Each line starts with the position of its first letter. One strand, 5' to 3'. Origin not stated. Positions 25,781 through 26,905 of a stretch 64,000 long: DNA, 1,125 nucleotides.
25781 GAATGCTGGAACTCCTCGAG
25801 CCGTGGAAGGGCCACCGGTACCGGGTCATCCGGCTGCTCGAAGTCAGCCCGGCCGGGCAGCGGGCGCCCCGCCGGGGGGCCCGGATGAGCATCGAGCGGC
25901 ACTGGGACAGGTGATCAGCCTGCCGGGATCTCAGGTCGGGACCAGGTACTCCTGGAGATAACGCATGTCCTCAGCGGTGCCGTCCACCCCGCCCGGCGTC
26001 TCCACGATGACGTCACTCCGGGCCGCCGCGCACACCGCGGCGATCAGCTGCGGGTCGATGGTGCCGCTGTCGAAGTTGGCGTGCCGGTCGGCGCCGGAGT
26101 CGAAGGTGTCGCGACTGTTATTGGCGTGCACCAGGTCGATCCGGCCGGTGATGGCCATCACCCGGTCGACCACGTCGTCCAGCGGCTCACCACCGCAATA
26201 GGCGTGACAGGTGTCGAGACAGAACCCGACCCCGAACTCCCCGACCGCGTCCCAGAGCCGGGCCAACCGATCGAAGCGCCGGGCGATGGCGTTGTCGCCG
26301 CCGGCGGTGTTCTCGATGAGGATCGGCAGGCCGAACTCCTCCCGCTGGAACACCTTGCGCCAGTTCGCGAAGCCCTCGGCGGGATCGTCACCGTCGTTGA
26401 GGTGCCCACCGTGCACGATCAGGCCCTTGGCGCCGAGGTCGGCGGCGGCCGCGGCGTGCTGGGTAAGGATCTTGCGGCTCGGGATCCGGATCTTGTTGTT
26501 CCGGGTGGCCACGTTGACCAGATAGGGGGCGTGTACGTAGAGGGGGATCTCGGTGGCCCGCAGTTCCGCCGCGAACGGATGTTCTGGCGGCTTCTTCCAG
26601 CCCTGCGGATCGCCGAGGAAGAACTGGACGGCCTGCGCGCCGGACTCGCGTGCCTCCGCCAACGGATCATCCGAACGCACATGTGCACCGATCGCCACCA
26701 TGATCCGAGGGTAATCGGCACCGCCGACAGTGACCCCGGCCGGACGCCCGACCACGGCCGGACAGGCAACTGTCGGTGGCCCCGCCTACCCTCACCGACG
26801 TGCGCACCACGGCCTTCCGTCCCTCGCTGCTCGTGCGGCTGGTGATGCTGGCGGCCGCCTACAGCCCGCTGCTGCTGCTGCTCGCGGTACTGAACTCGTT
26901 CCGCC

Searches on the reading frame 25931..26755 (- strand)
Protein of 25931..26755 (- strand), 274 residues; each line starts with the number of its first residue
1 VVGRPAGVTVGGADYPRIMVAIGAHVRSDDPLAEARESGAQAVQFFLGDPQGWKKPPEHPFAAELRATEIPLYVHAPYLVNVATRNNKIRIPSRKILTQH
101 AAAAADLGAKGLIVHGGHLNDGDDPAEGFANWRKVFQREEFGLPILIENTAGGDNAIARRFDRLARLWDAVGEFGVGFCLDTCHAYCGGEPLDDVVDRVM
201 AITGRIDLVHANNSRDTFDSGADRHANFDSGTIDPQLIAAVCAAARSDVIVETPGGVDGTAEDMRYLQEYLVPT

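Call 21: find_related_loci(query=window:25934-26704:-, collection=genome_contigs, flank=10000)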
Query window:25934-26704:- (257 aa) in genome_contigs; peptide patterns used: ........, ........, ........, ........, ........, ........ (x = any residue, [..] = any of these).
599 stretches matched a pattern (row limit reached: there are more); 527 encode a relative of the query (tblastn E <= 1e-3); the best 80 are kept; 80 distinct loci.
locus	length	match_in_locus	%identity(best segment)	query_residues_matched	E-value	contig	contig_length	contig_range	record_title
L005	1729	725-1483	92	2-254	1e-165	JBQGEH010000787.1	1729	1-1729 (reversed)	MAG: Nakamurella sp. isolate FBaNitRs1_14 FBaNitRs1_contig787, whole genome shotgun sequence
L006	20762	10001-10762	88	2-255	2e-145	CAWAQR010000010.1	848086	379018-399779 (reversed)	MAG: uncultured Actinomycetota bacterium isolate MFD02581.bin.2.60 genome assembly, contig: contig_74640, whole genome s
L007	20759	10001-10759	84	2-254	2e-133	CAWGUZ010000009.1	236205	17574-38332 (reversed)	MAG: uncultured Actinomycetota bacterium isolate MFD02581.bin.1.200 genome assembly, contig: contig_24099, whole genome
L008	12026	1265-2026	79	1-254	2e-126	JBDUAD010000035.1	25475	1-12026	MAG: bacterium isolate cluster4_bin.182 NODE_3001_length_25475_cov_16.067113, whole genome shotgun sequence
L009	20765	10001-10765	73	2-252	5e-117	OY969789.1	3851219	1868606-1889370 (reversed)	MAG: uncultured Actinomycetota bacterium isolate MFD01213.bin.c.4 genome assembly, chromosome: 1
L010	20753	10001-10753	74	2-254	4e-116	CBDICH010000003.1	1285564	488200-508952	MAG: Nakamurella sp. isolate 84d723b6-c38b-4e73-9917-35fbe35fa3f9 genome assembly, contig: contig_3, whole genome shotgu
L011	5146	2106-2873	69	1-254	7e-116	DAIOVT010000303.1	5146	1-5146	MAG TPA_asm: Kineosporiaceae bacterium isolate CTOTU24487 NODE_8335_length_5146_cov_3.341780, whole genome shotgun seque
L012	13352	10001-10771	72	2-254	1e-115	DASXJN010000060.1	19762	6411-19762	MAG TPA_asm: Jatrophihabitantaceae bacterium isolate SMAG_U5249 k141_1174781, whole genome shotgun sequence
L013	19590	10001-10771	72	2-254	9e-115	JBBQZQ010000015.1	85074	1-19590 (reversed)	MAG: Mycobacteriales bacterium isolate Co_metawrap_2244 Cmw_2244_k141_17771578_length_85074_cov_13.9919, whole genome sh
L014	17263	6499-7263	74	2-252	4e-115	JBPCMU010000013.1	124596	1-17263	MAG: Jatrophihabitans sp. isolate TH_ant_mag_112 S1Ck127_3913344_flag_0_multi_15.9677_len_124596, whole genome shotgun s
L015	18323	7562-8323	66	2-253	3e-114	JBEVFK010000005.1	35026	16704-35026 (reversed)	MAG: Mycobacterium sp. isolate T2R2UO_autometa_bin_0013 T2R2UO_autometa_bin_0013_k133_1458648, whole genome shotgun sequ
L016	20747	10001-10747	69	5-251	2e-113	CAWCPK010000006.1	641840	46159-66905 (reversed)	MAG: uncultured Actinomycetota bacterium isolate MFD04944.bin.2.134 genome assembly, contig: contig_54015, whole genome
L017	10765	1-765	68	2-254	1e-113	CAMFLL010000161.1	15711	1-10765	MAG: uncultured Mycolicibacterium sp. isolate SRR12456169_bin.16_metaWRAP_v1.3_MAG genome assembly, contig: ERZ12289968.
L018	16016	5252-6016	66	4-256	5e-113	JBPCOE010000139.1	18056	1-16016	MAG: Jatrophihabitans sp. isolate TH_ant_mag_148 S1Ck127_1513427_flag_1_multi_22.9767_len_18056, whole genome shotgun se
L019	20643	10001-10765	69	2-254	6e-113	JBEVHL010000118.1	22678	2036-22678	MAG: Mycobacterium sp. isolate T2R5UO.18.metabat2 T2R5UO.18.metabat2_k133_4286650, whole genome shotgun sequence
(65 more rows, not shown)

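Call 31: search_protein_families(library=pfam, proteins=[window:25931-26755:-], max_evalue=0.00001)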
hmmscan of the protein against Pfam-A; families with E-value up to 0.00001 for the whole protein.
window:25931-26755:- (274 aa): 1 family
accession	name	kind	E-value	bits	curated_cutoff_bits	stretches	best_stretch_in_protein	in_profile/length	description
PF01261.30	AP_endonuc_2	-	1.7e-34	120.1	31.1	1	32-269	1-248/249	Xylose isomerase-like TIM barrel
